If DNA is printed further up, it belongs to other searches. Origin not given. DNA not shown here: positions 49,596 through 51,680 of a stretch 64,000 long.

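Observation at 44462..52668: Rex-controlled trimeric [FeFe]-hydrogenase cluster with an embedded sensory hydrogenase and phosphatase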

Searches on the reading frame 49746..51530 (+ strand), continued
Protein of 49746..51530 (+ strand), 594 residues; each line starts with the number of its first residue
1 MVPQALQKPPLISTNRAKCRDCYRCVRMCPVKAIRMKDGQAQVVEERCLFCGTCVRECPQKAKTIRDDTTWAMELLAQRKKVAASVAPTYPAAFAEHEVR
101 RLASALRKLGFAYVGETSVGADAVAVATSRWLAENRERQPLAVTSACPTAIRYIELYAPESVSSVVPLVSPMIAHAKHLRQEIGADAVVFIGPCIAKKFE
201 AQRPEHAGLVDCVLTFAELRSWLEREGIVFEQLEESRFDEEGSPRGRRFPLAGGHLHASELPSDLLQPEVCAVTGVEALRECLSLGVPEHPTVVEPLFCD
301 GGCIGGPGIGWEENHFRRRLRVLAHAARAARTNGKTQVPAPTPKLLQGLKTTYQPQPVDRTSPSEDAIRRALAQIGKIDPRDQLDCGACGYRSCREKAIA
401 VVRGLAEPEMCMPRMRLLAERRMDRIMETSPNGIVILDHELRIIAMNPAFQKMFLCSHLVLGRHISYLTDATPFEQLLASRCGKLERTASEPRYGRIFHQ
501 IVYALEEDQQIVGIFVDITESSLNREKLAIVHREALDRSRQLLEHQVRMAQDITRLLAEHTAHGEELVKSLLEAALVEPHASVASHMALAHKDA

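Call 16: find_encoding_contigs(protein=P0002, flank=10000, max_places=2)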
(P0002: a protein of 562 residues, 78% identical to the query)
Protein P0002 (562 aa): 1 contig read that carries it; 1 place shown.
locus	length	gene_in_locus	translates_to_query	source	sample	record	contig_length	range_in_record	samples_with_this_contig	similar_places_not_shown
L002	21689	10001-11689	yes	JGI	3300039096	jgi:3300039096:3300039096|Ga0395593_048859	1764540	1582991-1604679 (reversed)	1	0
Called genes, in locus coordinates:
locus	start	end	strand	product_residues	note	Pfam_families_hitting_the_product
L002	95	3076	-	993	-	PF09586:YfhO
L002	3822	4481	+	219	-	PF02607:B12-binding_2, PF02310:B12-binding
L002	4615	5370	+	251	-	PF06971:Put_DNA-bind_N, PF02629:CoA_binding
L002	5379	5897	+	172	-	PF01257:2Fe-2S_thioredx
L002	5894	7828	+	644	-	PF01512:Complex1_51K, PF10589:NADH_4Fe-4S, PF00037:Fer4, PF12837:Fer4_6 (weak), PF12838:Fer4_7, PF13187:Fer4_9, PF13237:Fer4_10, PF00037:Fer4 (weak), +2 more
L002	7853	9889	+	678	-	PF00111:Fer2 (weak), PF13510:Fer2_4, PF10588:NADH-G_4Fe-4S_3, PF12838:Fer4_7, PF14697:Fer4_21 (weak), PF22117:Fer4_Nqo3 (weak), PF02906:Fe_hyd_lg_C, PF02256:Fe_hyd_SSU, +4 more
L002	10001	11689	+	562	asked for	PF00037:Fer4 (weak), PF02906:Fe_hyd_lg_C, PF04060:FeS, PF13188:PAS_8 (weak)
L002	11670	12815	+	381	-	PF07228:SpoIIE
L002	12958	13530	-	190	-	PF00156:Pribosyltran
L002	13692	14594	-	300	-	PF01370:Epimerase, PF16363:GDP_Man_Dehyd (faint), PF08338:DUF1731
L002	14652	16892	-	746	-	PF00390:malic, PF03949:Malic_M, PF01515:PTA_PTB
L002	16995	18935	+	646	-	-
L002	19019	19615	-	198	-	PF07021:MetW, PF13489:Methyltransf_23, PF13847:Methyltransf_31, PF08241:Methyltransf_11, PF08242:Methyltransf_12, PF13649:Methyltransf_25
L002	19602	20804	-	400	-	PF00561:Abhydrolase_1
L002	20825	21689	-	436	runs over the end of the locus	PF01053:Cys_Met_Meta_PP, PF00266:Aminotran_5 (weak), PF01041:DegT_DnrJ_EryC1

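Call 17: find_encoding_contigs(protein=P0003, flank=10000, max_places=2)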
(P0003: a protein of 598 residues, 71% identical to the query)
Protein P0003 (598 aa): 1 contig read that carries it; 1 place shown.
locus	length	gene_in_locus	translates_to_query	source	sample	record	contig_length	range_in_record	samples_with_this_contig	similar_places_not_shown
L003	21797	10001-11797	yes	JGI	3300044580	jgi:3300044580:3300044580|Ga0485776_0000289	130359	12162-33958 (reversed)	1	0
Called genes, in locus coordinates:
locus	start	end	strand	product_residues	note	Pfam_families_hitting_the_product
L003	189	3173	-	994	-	PF09586:YfhO (weak)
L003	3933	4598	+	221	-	PF02607:B12-binding_2, PF02310:B12-binding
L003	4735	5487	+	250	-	PF06971:Put_DNA-bind_N, PF02629:CoA_binding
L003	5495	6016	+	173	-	PF01257:2Fe-2S_thioredx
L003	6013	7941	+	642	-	PF01512:Complex1_51K, PF10589:NADH_4Fe-4S, PF00037:Fer4 (weak), PF12837:Fer4_6 (weak), PF12838:Fer4_7, PF13187:Fer4_9 (weak), PF13237:Fer4_10, PF00037:Fer4 (weak), +2 more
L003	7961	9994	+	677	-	PF13510:Fer2_4, PF10588:NADH-G_4Fe-4S_3, PF12838:Fer4_7, PF13187:Fer4_9 (weak), PF14697:Fer4_21 (weak), PF22117:Fer4_Nqo3 (weak), PF02906:Fe_hyd_lg_C, PF02256:Fe_hyd_SSU, +4 more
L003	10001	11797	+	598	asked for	PF12838:Fer4_7, PF13187:Fer4_9 (weak), PF13237:Fer4_10, PF14697:Fer4_21 (faint), PF00037:Fer4 (weak), PF02906:Fe_hyd_lg_C, PF04060:FeS, PF13188:PAS_8 (weak)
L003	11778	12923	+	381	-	PF07228:SpoIIE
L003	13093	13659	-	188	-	PF00156:Pribosyltran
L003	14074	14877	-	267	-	PF01370:Epimerase, PF08338:DUF1731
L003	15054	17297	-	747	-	PF00390:malic, PF03949:Malic_M, PF01515:PTA_PTB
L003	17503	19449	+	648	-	PF13431:TPR_17 (faint)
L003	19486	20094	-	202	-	PF13489:Methyltransf_23, PF07021:MetW, PF13847:Methyltransf_31, PF08241:Methyltransf_11, PF08242:Methyltransf_12, PF13649:Methyltransf_25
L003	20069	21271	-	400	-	PF00561:Abhydrolase_1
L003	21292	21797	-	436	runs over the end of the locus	PF01053:Cys_Met_Meta_PP, PF01041:DegT_DnrJ_EryC1 (weak)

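Call 18: find_encoding_contigs(protein=P0004, flank=10000, max_places=2)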
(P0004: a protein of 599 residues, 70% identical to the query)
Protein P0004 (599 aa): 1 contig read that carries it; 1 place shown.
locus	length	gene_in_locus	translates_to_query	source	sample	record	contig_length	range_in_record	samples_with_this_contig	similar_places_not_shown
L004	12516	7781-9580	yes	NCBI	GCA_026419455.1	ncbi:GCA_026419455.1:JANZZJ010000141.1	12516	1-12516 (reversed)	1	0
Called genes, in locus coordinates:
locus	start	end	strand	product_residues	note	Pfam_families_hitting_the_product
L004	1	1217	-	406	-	?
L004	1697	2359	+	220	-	PF02607:B12-binding_2, PF02310:B12-binding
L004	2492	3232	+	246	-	PF06971:Put_DNA-bind_N, PF02629:CoA_binding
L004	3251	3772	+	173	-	PF01257:2Fe-2S_thioredx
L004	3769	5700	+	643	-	PF01257:2Fe-2S_thioredx (faint), PF01512:Complex1_51K, PF10589:NADH_4Fe-4S, PF00037:Fer4, PF12837:Fer4_6 (weak), PF12838:Fer4_7, PF13187:Fer4_9, PF13237:Fer4_10, +2 more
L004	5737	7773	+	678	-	PF13510:Fer2_4, PF10588:NADH-G_4Fe-4S_3, PF22117:Fer4_Nqo3 (weak), PF12838:Fer4_7, PF00037:Fer4 (weak), PF02906:Fe_hyd_lg_C, PF02256:Fe_hyd_SSU, PF01257:2Fe-2S_thioredx (weak), +2 more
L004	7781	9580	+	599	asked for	PF12837:Fer4_6 (faint), PF12838:Fer4_7, PF13187:Fer4_9, PF13237:Fer4_10, PF00037:Fer4 (weak), PF02906:Fe_hyd_lg_C, PF04060:FeS, PF13188:PAS_8 (weak), +1 more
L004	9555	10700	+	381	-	PF07228:SpoIIE (weak)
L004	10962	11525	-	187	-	PF00156:Pribosyltran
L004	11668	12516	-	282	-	PF01370:Epimerase, PF08338:DUF1731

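Call 19: find_encoding_contigs(protein=P0013, flank=10000, max_places=1)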
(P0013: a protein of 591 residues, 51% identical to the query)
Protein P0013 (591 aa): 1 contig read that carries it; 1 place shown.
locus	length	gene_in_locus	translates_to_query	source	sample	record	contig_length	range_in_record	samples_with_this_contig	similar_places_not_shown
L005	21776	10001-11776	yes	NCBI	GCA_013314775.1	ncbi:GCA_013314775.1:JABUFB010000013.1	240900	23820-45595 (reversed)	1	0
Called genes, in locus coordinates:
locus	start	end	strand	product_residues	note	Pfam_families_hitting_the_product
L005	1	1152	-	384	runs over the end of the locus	PF07221:GlcNAc_2-epim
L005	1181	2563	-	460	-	PF00890:FAD_binding_2 (weak), PF01134:GIDA (faint), PF01266:DAO (weak), PF03486:HI0933_like (faint), PF05834:Lycopene_cycl (faint), PF07992:Pyr_redox_2 (weak), PF21688:FAD-depend_C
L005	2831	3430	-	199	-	PF02922:CBM_48 (weak), PF16561:AMPK1_CBM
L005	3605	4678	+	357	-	PF01208:URO-D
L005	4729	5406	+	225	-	PF06971:Put_DNA-bind_N, PF02629:CoA_binding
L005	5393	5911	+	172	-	PF01257:2Fe-2S_thioredx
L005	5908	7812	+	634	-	PF01257:2Fe-2S_thioredx, PF01512:Complex1_51K, PF10589:NADH_4Fe-4S, PF00037:Fer4 (weak), PF12838:Fer4_7, PF13187:Fer4_9, PF13237:Fer4_10, PF00037:Fer4, +4 more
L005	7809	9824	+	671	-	PF13510:Fer2_4, PF10588:NADH-G_4Fe-4S_3, PF00037:Fer4 (faint), PF12838:Fer4_7, PF22117:Fer4_Nqo3 (weak), PF02906:Fe_hyd_lg_C, PF02256:Fe_hyd_SSU, PF01257:2Fe-2S_thioredx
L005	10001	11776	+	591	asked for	PF12797:Fer4_2 (faint), PF12838:Fer4_7, PF13187:Fer4_9, PF13237:Fer4_10, PF00037:Fer4, PF02906:Fe_hyd_lg_C, PF04060:FeS, PF13188:PAS_8, +4 more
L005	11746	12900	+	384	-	PF13672:PP2C_2 (faint), PF07228:SpoIIE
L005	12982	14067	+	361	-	PF01208:URO-D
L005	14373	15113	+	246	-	PF10531:SLBB, PF00633:HHH (weak), PF12836:HHH_3, PF14520:HHH_5 (faint), PF03934:T2SSK (weak)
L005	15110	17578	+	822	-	PF13567:DUF4131, PF03772:Competence, PF00753:Lactamase_B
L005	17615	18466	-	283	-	PF01634:HisG, PF08029:HisG_C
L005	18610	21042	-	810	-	PF13620:CarboxypepD_reg (faint)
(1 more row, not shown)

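Call 20: find_encoding_contigs(protein=P0040, flank=10000, max_places=1)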
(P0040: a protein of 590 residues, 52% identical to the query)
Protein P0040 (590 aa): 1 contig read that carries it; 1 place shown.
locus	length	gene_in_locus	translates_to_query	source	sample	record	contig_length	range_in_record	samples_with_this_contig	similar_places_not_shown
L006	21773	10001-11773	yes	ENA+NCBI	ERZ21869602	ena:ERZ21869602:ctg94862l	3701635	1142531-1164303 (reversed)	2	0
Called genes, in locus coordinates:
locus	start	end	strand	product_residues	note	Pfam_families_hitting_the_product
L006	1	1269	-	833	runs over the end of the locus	PF13567:DUF4131, PF03772:Competence, PF00753:Lactamase_B, PF12706:Lactamase_B_2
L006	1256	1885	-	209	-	PF01467:CTP_transf_like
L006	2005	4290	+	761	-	PF17764:PriA_3primeBD, PF00270:DEAD, PF04851:ResIII, PF18319:Zn_ribbon_PriA, PF00271:Helicase_C, PF18074:PriA_C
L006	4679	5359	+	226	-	PF06971:Put_DNA-bind_N, PF02629:CoA_binding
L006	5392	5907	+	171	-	PF01257:2Fe-2S_thioredx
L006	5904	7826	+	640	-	PF01257:2Fe-2S_thioredx (weak), PF01512:Complex1_51K, PF10589:NADH_4Fe-4S, PF00037:Fer4 (weak), PF12838:Fer4_7 (weak), PF13187:Fer4_9 (weak), PF13237:Fer4_10 (weak), PF00037:Fer4 (weak), +2 more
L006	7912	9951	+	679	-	PF13510:Fer2_4, PF10588:NADH-G_4Fe-4S_3, PF12838:Fer4_7, PF14697:Fer4_21 (weak), PF00037:Fer4 (weak), PF02906:Fe_hyd_lg_C, PF02256:Fe_hyd_SSU, PF01257:2Fe-2S_thioredx, +4 more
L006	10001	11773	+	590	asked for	PF12837:Fer4_6 (faint), PF12838:Fer4_7, PF13187:Fer4_9, PF13237:Fer4_10, PF00037:Fer4 (weak), PF02906:Fe_hyd_lg_C, PF04060:FeS, PF13188:PAS_8 (weak), +2 more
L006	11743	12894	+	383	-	PF07228:SpoIIE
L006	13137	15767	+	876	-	PF16889:Hepar_II_III_N, PF07940:Hepar_II_III_C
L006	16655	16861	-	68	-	-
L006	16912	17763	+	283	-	PF03412:Peptidase_C39 (weak)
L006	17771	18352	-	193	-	PF01327:Pep_deformylase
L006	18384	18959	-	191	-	-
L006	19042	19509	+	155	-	PF13768:VWA_3 (weak)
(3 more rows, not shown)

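Call 21: find_encoding_contigs(protein=P0063, flank=10000, max_places=1)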
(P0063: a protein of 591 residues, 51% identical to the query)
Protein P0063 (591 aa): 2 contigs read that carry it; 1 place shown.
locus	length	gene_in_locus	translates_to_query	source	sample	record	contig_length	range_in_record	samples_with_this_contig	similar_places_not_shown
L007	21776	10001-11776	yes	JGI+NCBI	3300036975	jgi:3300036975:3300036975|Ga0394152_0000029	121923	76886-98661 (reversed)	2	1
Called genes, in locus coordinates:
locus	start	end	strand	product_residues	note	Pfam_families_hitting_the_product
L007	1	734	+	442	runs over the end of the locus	PF18928:DUF5677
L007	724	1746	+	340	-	PF01137:RTC, PF05189:RTC_insert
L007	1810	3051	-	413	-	-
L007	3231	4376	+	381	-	-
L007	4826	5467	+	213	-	PF06971:Put_DNA-bind_N, PF02629:CoA_binding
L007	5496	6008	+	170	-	PF01257:2Fe-2S_thioredx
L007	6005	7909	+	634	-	PF01257:2Fe-2S_thioredx (weak), PF01512:Complex1_51K, PF10589:NADH_4Fe-4S, PF12838:Fer4_7, PF00037:Fer4 (weak), PF13187:Fer4_9, PF13237:Fer4_10, PF14697:Fer4_21, +3 more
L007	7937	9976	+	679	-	PF13510:Fer2_4, PF10588:NADH-G_4Fe-4S_3, PF12838:Fer4_7, PF13237:Fer4_10 (weak), PF14697:Fer4_21 (weak), PF02906:Fe_hyd_lg_C, PF02256:Fe_hyd_SSU, PF01257:2Fe-2S_thioredx, +3 more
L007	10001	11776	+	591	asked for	PF12838:Fer4_7 (weak), PF13187:Fer4_9 (weak), PF13237:Fer4_10, PF14697:Fer4_21 (weak), PF25160:LdpA_Fe-S-bd (weak), PF02906:Fe_hyd_lg_C, PF04060:FeS, PF13188:PAS_8 (weak), +2 more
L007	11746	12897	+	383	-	PF07228:SpoIIE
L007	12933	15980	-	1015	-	PF00873:ACR_tran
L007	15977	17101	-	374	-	PF25973:BSH_CzcB (faint), PF25917:BSH_RND (weak), PF25967:RND-MFP_C (weak), PF25989:YknX_C (faint)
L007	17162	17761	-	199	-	PF00440:TetR_N, PF16925:TetR_C_13, PF21993:TetR_C_13_2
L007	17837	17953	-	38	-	-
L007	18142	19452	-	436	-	PF14231:GXWXG (faint)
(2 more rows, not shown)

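Call 33: search_solved_structures(query=window:49746-51530:+, max_evalue=1e-10, show_alignments=2)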
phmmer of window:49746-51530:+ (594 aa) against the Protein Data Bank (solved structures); distinct sequences matched with E-value up to 1e-10: 36.
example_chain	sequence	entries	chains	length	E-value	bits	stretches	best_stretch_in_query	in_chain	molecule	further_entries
8a6t_A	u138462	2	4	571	9.3e-26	94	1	41-258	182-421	Electron bifurcating hydrogenase subunit HydA1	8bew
7p5h_A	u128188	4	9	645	1.5e-25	93.3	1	42-254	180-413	Fe-hydrogenase, subunit alpha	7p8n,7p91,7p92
9rkm_A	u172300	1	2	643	1.3e-22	83.6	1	16-240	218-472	[FeFe]-hydrogenase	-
30jk_A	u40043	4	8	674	1.5e-22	83.4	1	16-240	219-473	[FeFe]-hydrogenase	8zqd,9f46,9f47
8bj7_A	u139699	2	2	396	4.9e-19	71.8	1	11-257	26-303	Periplasmic [Fe] hydrogenase large subunit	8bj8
8rxj_A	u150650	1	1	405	5.3e-19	71.7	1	11-257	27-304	Periplasmic [Fe] hydrogenase large subunit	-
7qv7_D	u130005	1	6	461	5.6e-19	71.6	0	84-241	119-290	Hydrogen dependent carbon dioxide reductase subunit HydA2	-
8ryh_A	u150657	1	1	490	5.7e-19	71.6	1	11-256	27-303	Periplasmic [Fe] hydrogenase large subunit,Periplasmic [Fe] hydrogenase small subunit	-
9gbu_A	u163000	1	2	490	8.6e-19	71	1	11-256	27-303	Periplasmic [Fe] hydrogenase large subunit,Periplasmic [Fe] hydrogenase small subunit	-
9r9v_A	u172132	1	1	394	1.8e-18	70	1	11-257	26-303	Periplasmic [Fe] hydrogenase large subunit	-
6sg2_AAA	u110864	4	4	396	1.8e-18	70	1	11-257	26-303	Periplasmic [Fe] hydrogenase large subunit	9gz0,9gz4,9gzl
9hpx_A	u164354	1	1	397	1.8e-18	69.9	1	11-257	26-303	Periplasmic [Fe] hydrogenase large subunit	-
8rtg_A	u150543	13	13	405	1.9e-18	69.9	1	11-257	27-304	Periplasmic [Fe] hydrogenase large subunit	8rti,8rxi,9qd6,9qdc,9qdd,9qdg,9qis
1hfe_L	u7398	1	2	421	2.2e-18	69.7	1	11-257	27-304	PROTEIN (FE-ONLY HYDROGENASE (E.C.1.18.99.1) (LARGER SUBUNIT))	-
1e08_A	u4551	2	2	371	2.9e-18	69.2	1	13-257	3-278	[FE]-HYDROGENASE (LARGE SUBUNIT) | PERIPLASMIC [FE] HYDROGENASE LARGE SUBUNIT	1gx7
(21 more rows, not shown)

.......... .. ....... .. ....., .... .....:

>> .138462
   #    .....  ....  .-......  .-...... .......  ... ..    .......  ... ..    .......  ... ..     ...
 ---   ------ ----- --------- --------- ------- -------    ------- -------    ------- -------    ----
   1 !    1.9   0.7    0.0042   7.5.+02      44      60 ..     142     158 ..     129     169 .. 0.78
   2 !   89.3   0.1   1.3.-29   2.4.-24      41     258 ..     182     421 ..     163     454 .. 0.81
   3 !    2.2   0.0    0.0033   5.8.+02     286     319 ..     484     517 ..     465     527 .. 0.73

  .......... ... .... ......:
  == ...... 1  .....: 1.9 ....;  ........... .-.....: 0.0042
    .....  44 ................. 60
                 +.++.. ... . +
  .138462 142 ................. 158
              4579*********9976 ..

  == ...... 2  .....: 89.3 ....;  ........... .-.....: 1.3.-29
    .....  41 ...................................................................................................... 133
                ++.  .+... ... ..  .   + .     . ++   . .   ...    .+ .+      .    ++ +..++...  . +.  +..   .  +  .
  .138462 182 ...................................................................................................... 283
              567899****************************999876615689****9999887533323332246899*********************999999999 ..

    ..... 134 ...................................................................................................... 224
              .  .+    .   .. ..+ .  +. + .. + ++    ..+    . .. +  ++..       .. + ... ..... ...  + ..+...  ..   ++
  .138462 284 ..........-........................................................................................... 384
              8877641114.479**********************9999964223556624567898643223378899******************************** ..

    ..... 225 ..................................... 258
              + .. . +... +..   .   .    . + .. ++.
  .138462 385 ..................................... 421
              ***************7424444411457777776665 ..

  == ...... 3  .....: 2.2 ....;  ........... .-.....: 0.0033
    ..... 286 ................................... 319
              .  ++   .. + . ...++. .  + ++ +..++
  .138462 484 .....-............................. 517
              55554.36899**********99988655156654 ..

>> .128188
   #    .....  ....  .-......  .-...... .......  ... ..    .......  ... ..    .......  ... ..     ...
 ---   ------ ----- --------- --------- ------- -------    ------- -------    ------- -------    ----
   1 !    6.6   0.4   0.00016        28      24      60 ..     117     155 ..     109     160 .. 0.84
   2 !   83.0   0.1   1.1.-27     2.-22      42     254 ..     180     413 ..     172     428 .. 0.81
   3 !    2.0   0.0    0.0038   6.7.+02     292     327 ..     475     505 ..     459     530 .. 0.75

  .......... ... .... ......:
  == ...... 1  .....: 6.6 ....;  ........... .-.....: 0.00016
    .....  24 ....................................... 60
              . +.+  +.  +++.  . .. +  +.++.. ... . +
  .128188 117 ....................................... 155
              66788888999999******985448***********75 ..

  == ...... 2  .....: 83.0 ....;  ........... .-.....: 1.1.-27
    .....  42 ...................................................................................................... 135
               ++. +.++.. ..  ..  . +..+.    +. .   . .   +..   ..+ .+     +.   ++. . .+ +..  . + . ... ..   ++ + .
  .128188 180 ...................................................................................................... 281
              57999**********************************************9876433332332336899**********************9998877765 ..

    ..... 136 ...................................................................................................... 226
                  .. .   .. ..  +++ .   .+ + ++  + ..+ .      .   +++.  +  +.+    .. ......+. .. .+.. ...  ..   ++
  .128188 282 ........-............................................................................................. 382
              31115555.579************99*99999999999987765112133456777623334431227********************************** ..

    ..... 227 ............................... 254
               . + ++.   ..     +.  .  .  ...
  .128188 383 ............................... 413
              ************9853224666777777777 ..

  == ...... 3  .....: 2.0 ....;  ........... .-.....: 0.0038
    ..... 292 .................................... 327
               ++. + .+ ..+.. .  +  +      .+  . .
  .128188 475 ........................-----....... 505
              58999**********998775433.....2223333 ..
